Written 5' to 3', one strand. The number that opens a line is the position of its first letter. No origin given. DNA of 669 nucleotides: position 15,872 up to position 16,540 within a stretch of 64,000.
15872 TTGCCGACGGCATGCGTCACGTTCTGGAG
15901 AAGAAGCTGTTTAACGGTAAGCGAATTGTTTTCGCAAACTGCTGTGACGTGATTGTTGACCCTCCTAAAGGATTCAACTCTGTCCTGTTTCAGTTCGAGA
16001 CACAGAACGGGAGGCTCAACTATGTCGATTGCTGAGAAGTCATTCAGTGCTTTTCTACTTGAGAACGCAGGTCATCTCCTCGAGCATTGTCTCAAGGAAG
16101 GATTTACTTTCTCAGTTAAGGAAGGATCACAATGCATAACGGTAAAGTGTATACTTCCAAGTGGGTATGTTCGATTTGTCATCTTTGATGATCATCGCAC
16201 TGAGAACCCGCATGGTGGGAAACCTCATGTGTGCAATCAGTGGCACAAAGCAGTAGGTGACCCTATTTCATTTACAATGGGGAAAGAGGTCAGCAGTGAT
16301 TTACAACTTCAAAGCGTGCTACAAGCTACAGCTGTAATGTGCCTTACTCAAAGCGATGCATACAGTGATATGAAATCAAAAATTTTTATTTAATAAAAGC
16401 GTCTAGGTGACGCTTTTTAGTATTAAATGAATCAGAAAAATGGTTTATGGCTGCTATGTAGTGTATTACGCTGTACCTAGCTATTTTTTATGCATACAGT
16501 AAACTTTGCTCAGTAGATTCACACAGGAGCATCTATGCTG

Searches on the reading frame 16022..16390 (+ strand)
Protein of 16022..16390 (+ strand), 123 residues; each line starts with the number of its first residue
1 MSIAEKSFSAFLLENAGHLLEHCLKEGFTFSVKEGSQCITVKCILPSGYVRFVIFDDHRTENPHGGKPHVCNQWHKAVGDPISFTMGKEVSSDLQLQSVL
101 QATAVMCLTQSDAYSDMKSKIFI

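Call 8: search_protein_families(library=pfam, proteins=[window:16022-16390:+], max_evalue=1)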
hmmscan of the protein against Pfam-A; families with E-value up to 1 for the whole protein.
window:16022-16390:+ (123 aa): 0 families

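Call 9: search_protein_families(library=ncbifam, proteins=[window:16022-16390:+], max_evalue=1)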
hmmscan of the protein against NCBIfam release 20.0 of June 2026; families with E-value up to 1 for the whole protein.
window:16022-16390:+ (123 aa): 0 families

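Call 10: search_protein_families(library=phrogs, proteins=[window:16022-16390:+], max_evalue=1)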
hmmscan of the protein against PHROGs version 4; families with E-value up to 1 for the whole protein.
window:16022-16390:+ (123 aa): 0 families

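Call 11: search_protein_families(library=padloc, proteins=[window:16022-16390:+], max_evalue=1)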
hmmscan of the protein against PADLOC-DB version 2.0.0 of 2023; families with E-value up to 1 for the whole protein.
window:16022-16390:+ (123 aa): 0 families

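Call 13: find_homologous_proteins(query=window:16022-16390:+, max_evalue=0.01)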
Query window:16022-16390:+ (123 aa): 54 proteins with E <= 0.01 among 60 candidates.
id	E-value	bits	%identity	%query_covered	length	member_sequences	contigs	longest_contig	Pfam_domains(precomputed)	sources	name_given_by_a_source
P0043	6.6e-78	276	100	100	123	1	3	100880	-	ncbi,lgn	-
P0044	2.6e-61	223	78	99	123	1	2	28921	-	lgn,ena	-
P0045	3.8e-61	222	78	99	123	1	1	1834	-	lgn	-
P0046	8.5e-60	218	78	99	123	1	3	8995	-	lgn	-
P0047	3.6e-59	216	75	100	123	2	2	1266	-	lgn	-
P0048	4.8e-58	212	77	99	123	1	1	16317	-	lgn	-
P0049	5.9e-58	212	74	99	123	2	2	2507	-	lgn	-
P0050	6.8e-58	212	75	99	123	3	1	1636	-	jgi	jgi:hypothetical protein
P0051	3.0e-57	210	77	99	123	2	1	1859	-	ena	-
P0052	3.6e-57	210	75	99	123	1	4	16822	-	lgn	-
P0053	4.9e-57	209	74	99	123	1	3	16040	-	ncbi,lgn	-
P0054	6.9e-57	209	74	99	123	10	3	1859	-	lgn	-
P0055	1.3e-56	208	73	99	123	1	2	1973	-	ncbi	-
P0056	1.8e-56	207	77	99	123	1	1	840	-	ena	-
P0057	2.8e-56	207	75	99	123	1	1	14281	-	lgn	-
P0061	1.3e-55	205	74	99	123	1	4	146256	-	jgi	jgi:hypothetical protein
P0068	2.9e-54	200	72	99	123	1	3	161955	-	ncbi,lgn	-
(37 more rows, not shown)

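Call 14: find_encoding_contigs(protein=P0043, flank=6000, max_places=4)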
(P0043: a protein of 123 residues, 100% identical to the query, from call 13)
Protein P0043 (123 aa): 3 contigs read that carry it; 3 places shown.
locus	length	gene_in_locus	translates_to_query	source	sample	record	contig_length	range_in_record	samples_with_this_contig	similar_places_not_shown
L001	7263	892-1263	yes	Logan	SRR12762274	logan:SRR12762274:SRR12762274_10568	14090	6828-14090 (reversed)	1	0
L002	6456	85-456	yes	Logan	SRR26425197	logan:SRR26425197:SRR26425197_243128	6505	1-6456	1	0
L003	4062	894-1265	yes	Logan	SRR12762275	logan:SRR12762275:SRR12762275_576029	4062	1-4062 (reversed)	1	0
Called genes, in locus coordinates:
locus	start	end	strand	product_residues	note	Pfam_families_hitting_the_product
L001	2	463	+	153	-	?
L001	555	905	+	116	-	-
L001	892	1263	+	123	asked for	-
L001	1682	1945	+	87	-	PF12840:HTH_20, PF01022:HTH_5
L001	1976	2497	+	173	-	PF00581:Rhodanese, PF11127:YgaP-like_TM (weak)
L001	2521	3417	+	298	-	PF00753:Lactamase_B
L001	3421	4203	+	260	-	PF01925:TauE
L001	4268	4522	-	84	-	-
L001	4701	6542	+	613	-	PF25917:BSH_RND (weak), PF25973:BSH_CzcB (weak), PF25989:YknX_C (faint), PF25990:Beta-barrel_YknX, PF25967:RND-MFP_C (faint)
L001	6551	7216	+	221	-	PF00005:ABC_tran, PF02463:SMC_N (faint), PF13304:AAA_21 (faint)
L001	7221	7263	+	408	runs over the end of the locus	PF12704:MacB_PCD, PF02687:FtsX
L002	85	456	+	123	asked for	-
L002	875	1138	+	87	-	PF12840:HTH_20, PF01022:HTH_5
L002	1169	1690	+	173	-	PF00581:Rhodanese, PF11127:YgaP-like_TM (weak)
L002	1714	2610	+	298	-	PF00753:Lactamase_B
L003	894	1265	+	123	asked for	-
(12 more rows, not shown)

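Call 15: find_encoding_contigs(protein=P0061, flank=6000, max_places=3)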
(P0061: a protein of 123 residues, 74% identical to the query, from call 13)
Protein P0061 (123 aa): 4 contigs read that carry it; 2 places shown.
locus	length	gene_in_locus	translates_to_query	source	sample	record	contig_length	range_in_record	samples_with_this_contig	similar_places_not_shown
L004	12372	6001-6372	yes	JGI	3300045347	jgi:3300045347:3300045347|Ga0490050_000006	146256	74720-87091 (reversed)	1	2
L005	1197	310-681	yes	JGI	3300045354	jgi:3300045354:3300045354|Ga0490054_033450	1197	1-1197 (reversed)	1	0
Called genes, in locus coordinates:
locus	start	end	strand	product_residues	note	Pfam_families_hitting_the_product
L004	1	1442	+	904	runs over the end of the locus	PF02861:Clp_N, PF23569:NBD_SMAX1, PF00004:AAA, PF17871:AAA_lid_9, PF00004:AAA, PF07724:AAA_2, PF07728:AAA_5, PF10431:ClpB_D2-small, +5 more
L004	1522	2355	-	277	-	PF00763:THF_DHG_CYH, PF02882:THF_DHG_CYH_C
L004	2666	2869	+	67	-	-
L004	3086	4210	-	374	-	PF07907:YibE_F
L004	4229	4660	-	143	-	PF01475:FUR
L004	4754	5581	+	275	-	PF00142:Fer4_NifH (faint), PF01656:CbiA, PF13614:AAA_31 (faint)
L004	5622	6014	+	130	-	-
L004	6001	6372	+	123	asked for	-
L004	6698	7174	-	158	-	PF01569:PAP2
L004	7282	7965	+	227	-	PF00535:Glycos_transf_2, PF13641:Glyco_tranf_2_3 (weak)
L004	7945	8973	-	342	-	PF13439:Glyco_transf_4, PF00534:Glycos_transf_1, PF13692:Glyco_trans_1_4, PF20706:GT4-conflict (faint)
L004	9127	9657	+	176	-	PF09997:DUF2238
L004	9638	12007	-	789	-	PF00122:E1-E2_ATPase, PF00702:Hydrolase, PF08282:Hydrolase_3 (faint)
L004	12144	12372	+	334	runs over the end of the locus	PF01594:AI-2E_transport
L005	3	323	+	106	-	?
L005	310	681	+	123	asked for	-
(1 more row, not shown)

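Call 16: find_encoding_contigs(protein=P0068, flank=6000, max_places=3)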
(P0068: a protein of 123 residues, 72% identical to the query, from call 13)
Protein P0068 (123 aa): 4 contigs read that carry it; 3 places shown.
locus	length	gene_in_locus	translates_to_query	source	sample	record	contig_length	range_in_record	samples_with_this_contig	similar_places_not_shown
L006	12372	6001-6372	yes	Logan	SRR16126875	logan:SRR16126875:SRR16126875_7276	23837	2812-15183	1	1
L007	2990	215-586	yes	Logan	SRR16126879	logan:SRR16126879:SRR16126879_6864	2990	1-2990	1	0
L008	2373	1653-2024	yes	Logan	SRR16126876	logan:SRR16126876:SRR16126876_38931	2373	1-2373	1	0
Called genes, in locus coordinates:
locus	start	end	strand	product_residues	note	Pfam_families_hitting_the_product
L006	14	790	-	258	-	PF04402:SIMPL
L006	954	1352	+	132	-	-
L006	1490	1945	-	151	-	PF00578:AhpC-TSA, PF08534:Redoxin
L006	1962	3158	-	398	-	PF07907:YibE_F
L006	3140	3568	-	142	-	PF01475:FUR, PF12840:HTH_20 (weak)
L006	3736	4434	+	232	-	PF02535:Zip (weak)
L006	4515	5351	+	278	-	PF01656:CbiA, PF10609:ParA (faint)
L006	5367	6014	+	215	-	-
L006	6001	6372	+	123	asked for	-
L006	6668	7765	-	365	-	PF02540:NAD_synthase (weak), PF03054:tRNA_Me_trans, PF20259:tRNA_Me_trans_M, PF20258:tRNA_Me_trans_C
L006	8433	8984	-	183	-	PF00929:RNase_T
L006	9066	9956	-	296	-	PF02618:YceG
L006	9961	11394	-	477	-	-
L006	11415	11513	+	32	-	-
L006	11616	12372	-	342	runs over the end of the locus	PF04545:Sigma70_r4, PF05066:HARE-HTH (weak)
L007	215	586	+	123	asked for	-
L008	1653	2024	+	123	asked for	-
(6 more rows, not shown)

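Call 23: search_solved_structures(query=A2, max_evalue=10, show_alignments=2)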
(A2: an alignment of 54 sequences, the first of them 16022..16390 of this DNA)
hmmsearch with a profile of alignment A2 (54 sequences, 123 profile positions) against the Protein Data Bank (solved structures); distinct sequences matched with E-value up to 10: 1.
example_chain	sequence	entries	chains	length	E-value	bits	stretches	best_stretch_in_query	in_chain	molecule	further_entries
8ujl_A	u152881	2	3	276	1.1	12.4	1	12-93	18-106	CTD nuclear envelope phosphatase 1,Nuclear envelope phosphatase-regulatory subunit 1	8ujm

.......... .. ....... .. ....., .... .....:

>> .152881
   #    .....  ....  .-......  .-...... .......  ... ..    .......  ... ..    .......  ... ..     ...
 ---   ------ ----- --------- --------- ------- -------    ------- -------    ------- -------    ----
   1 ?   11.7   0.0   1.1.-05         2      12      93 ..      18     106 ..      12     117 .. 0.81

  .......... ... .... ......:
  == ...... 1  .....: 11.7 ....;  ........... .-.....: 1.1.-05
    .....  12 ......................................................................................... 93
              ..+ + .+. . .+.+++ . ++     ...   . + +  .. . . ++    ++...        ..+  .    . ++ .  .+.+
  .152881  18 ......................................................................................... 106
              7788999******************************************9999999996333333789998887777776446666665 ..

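Call 31: predict_structure(alignment_id=A2)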
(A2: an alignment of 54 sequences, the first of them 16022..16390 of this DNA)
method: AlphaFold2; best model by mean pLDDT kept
length: 123 residues; sequences in the alignment: 54
mean_pLDDT: 93.6   pTM: 0.85
mean pLDDT of the five models: 93.6, 93.6, 93.3, 92.7, 92.2
residues with pLDDT >= 90: 104; 70-90: 17; 50-70: 2; < 50: 0
segments of 3 or more residues with pLDDT < 50: none
pLDDT, mean of each block of 10 residues (from residue 1): 80 97 98 96 97 94 83 94 97 97 96 95 93
secondary structure, 60 per line:
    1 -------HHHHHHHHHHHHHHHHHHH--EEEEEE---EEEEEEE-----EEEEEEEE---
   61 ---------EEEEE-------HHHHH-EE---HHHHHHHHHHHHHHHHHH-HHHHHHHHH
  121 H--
elements in order: H8-26 E29-34 E38-44 E50-57 E70-74 H82-86 H93-110 H112-121

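Call 39: find_related_loci(query=A2, collection=genome_contigs, flank=6000)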
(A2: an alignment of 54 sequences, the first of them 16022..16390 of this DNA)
Query A2 (123 aa) in genome_contigs; peptide patterns used: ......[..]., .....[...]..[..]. (x = any residue, [..] = any of these).
16 stretches matched a pattern; 10 encode a relative of the query (tblastn E <= 1e-3); 10 distinct loci.
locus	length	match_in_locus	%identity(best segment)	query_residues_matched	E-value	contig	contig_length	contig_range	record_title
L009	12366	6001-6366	77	1-122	8e-66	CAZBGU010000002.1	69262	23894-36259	MAG TPA_asm: uncultured Candidatus Saccharibacteria bacterium isolate SRP278252_co1_166 genome assembly, contig: NODE_48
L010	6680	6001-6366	74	1-122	5e-64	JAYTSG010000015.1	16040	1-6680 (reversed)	MAG: bacterium isolate GFS_4946 GFS_4946_14, whole genome shotgun sequence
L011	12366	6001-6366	75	1-122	6e-63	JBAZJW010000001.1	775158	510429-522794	MAG: Candidatus Paceibacterota bacterium isolate SO_2017_LW4_129 scaffold_18_c1_LW137-91_2017, whole genome shotgun sequ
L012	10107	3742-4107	73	1-122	1e-62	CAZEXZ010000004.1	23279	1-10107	MAG TPA_asm: uncultured Candidatus Saccharibacteria bacterium isolate SRP170004_co1_567 genome assembly, contig: NODE_33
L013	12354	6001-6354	73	5-122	3e-60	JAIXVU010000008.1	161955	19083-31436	MAG: bacterium isolate D1_MAG_00076 pond_D1_MAG_00076_000000000007, whole genome shotgun sequence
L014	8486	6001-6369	65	1-123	2e-59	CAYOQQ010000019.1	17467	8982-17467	MAG TPA_asm: uncultured Candidatus Saccharibacteria bacterium isolate SRP278252_co2_198 genome assembly, contig: NODE_67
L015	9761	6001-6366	67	1-122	4e-57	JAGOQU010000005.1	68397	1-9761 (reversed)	MAG: Candidatus Paceibacterota bacterium isolate Gw_Eff_bin_22 Gw_Eff_547_length_68397_cov_11.109814, whole genome shotg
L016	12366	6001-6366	66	1-122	1e-55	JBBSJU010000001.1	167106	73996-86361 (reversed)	MAG: Candidatus Paceibacteria bacterium isolate LS4_metabat2.077 LS4_metabat2.077_K_613574_L_167106_cov_10.9977, whole g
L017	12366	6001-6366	64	1-122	1e-53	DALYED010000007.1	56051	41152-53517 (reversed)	MAG TPA_asm: Candidatus Paceibacterota bacterium isolate CTOTU14244 NODE_94_length_56051_cov_4.031020, whole genome shot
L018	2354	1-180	83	63-122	1e-32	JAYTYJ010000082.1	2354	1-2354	MAG: Candidatus Taylorbacteria bacterium isolate GFS_6108 GFS_6108_81, whole genome shotgun sequence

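Call 46: search_protein_representatives(alignment_id=A2)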
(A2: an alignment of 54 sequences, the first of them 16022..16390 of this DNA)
Query: 54 sequences, 123 profile positions. Proteins with E-value up to 0.001 (for the whole library): 7; up to 1e-10: 6; up to 1e-30: 2. The best 7 are listed.
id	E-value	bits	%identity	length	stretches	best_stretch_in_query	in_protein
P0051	1.5e-65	235.0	-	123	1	1-122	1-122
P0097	3.0e-37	143.5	-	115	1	16-122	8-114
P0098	2.0e-28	115.0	-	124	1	1-122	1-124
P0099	3.6e-20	88.4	-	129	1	1-122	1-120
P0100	1.5e-18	83.2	-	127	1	1-122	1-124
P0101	1.8e-12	63.5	-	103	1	24-122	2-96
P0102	9.7e-05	38.6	-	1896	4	65-94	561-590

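Call 58: search_protein_families(library=pfam, proteins=[L006:5367-6011:+, L006:5439-6011:+, L017:4617-5561:+, P0098, P0099], max_evalue=0.1)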
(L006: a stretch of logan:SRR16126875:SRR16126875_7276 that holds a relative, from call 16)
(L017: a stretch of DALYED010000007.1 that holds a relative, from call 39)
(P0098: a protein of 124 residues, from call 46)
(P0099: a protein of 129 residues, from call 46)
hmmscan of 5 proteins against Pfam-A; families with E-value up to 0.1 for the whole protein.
L006:5367-6011:+ (215 aa): 1 family
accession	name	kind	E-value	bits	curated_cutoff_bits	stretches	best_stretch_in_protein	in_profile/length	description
PF16814.10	Read-through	-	0.073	13.3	27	0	141-171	19-49/182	Read-through domain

L006:5439-6011:+ (191 aa): 1 family
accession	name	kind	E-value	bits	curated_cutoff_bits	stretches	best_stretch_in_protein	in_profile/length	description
PF16814.10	Read-through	-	0.061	13.6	27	1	117-148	19-50/182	Read-through domain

L017:4617-5561:+ (315 aa): 9 families
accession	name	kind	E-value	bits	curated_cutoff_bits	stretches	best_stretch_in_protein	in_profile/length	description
PF01656.29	CbiA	-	4e-08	33.7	25.4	1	7-257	6-54/125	CobQ/CobB/MinD/ParA nucleotide binding domain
PF13614.12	AAA_31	-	9.1e-06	26.2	27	1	7-71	9-74/177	AAA domain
PF10609.15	ParA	-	0.00025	21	27.1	1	6-48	10-53/246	NUBPL iron-transfer P-loop NTPase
PF16575.11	CLP1_P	-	0.0024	18.2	26.6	0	7-40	1-34/188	mRNA cleavage and polyadenylation factor CLP1 P-loop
PF00005.33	ABC_tran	-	0.019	16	25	1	3-59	14-74/137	ABC transporter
PF00004.35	AAA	-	0.029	15.3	21.2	0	4-36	2-31/131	ATPase family associated with various cellular activities (AAA)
PF02374.21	ArsA_ATPase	-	0.043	13.5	24.3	1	3-37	4-38/305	Anion-transporting ATPase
PF07728.20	AAA_5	-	0.078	13.4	22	0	5-39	4-38/139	AAA domain (dynein-related subfamily)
PF01583.26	APS_kinase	-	0.086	13.3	21.1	0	3-50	5-53/152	Adenylylsulphate kinase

P0098 (124 aa): 0 families

P0099 (129 aa): 0 families

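Call 65: search_protein_families(library=ncbifam, proteins=[L006:3736-4431:+, L017:4617-5561:+], max_evalue=0.001)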
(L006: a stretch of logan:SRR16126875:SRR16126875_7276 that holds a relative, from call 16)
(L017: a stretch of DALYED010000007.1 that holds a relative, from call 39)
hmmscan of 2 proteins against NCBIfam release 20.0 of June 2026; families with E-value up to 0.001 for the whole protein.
L006:3736-4431:+ (232 aa): 0 families

L017:4617-5561:+ (315 aa): 5 families
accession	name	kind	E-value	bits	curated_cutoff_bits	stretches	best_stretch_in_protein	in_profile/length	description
TIGR03371.1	cellulose_yhjQ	equivalog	2.6e-07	30.4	157.85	1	8-51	10-53/246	cellulose biosynthesis protein BcsQ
TIGR01969.1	minD_arch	subfamily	1.2e-06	27.9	201.75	0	6-48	7-50/251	cell division ATPase MinD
TIGR01968.1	minD_bact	equivalog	8.8e-06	25.2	212.9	0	139-279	100-247/261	septum site-determining protein MinD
NF010339.0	PRK13768.1-1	equivalog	4.9e-05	23.1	414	0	1-32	1-31/248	GTPase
NF041546.1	ParA_partition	equivalog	0.00099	18.7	180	0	7-52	7-52/203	ParA family partition ATPase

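Call 73: search_dna_similar(query=window:16022-16390:+, collection=plasmids, mode=protein, max_evalue=1, max_rows=10)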
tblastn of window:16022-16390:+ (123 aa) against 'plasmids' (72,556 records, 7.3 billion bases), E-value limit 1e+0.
Records with a match: 2; places in all: 2; records where one place covers at least 80% of the query: 0.
Best place of each record, by identity: <60% 2.
By first word of the organism name: Rhizobium 2.
By predicted mobility (MOB-suite, as given by PLSDB): non-mobilizable 2.
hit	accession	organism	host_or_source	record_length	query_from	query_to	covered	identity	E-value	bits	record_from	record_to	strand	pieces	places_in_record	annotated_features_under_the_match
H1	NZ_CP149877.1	Rhizobium sp. T1473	-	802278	3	68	54%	32.8%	7e-2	39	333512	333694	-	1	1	dihydrofolate reductase family protein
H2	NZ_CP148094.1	Rhizobium sp. T1470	-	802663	3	68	54%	32.8%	7e-2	39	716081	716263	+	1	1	dihydrofolate reductase family protein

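Call 75: search_dna_similar(query=window:16022-16390:+, collection=phages, mode=protein, max_evalue=1, max_rows=10)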
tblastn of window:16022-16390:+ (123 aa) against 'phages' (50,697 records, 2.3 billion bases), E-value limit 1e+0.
Records with a match: 52; places in all: 52; records where one place covers at least 80% of the query: 0.
Best place of each record, by identity: <60% 52.
By first word of the organism name: Escherichia 40; Shigella 9; Enterobacteria 3.
By host as written in the record: Escherichia coli 13; Escherichia coli O157:H7 8; - 7; Escherichia coli str. K-12 substr. MG1655 3; Escherichia coli DH5alpha 3; Escherichia coli O26:H11 SJ3 3; Shigella sonnei 2; Escherichia coli K-12 2; and 9 more.
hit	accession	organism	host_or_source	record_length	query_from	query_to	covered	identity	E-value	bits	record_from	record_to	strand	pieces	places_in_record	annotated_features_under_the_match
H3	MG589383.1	Shigella phage phi25-307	Shigella sonnei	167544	28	70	35%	37.2%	2e-1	36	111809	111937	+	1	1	none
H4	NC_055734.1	Shigella phage phi25-307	Shigella sonnei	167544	28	70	35%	37.2%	2e-1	36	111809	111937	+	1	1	none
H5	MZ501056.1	Escherichia phage ChristianSchoenbein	Escherichia coli K-12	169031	28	70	35%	37.2%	5e-1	35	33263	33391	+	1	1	none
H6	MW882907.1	Escherichia phage vB_EcoM_SQ17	Escherichia coli O157:H7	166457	28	70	35%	37.2%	6e-1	35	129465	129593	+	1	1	none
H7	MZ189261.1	Escherichia phage S143_2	Escherichia coli 143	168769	28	70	35%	37.2%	6e-1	35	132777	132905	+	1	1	none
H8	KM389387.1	Escherichia phage CEV1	-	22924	28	70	35%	37.2%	6e-1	35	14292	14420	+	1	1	record has no annotation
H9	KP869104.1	Escherichia coli O157 typing phage 6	Escherichia coli O157:H7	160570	28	70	35%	37.2%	6e-1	35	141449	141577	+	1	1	none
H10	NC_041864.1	Escherichia coli O157 typing phage 6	Escherichia coli O157:H7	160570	28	70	35%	37.2%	6e-1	35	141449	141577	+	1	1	none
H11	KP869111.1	Escherichia coli O157 typing phage 13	Escherichia coli O157:H7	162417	28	70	35%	37.2%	6e-1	35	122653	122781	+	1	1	none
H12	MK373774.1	Escherichia phage vB_EcoM_WFL6982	Escherichia coli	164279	28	70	35%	37.2%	6e-1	35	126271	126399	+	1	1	none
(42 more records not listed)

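Call 80: find_related_loci(query=A6, collection=metagenome_contigs, flank=5000)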
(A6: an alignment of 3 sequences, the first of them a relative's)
Query A6 (124 aa) in metagenome_contigs; peptide patterns used: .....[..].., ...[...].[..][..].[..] (x = any residue, [..] = any of these).
100 stretches matched a pattern, but none encodes a relative of the query by tblastn (E <= 1e-3).

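Call 98: find_related_loci(query=A2, collection=viral_contigs, flank=5000)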
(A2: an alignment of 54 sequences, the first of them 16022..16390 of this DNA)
Query A2 (123 aa) in viral_contigs; peptide patterns used: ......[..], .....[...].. (x = any residue, [..] = any of these).
34 stretches matched a pattern, but none encodes a relative of the query by tblastn (E <= 1e-3).
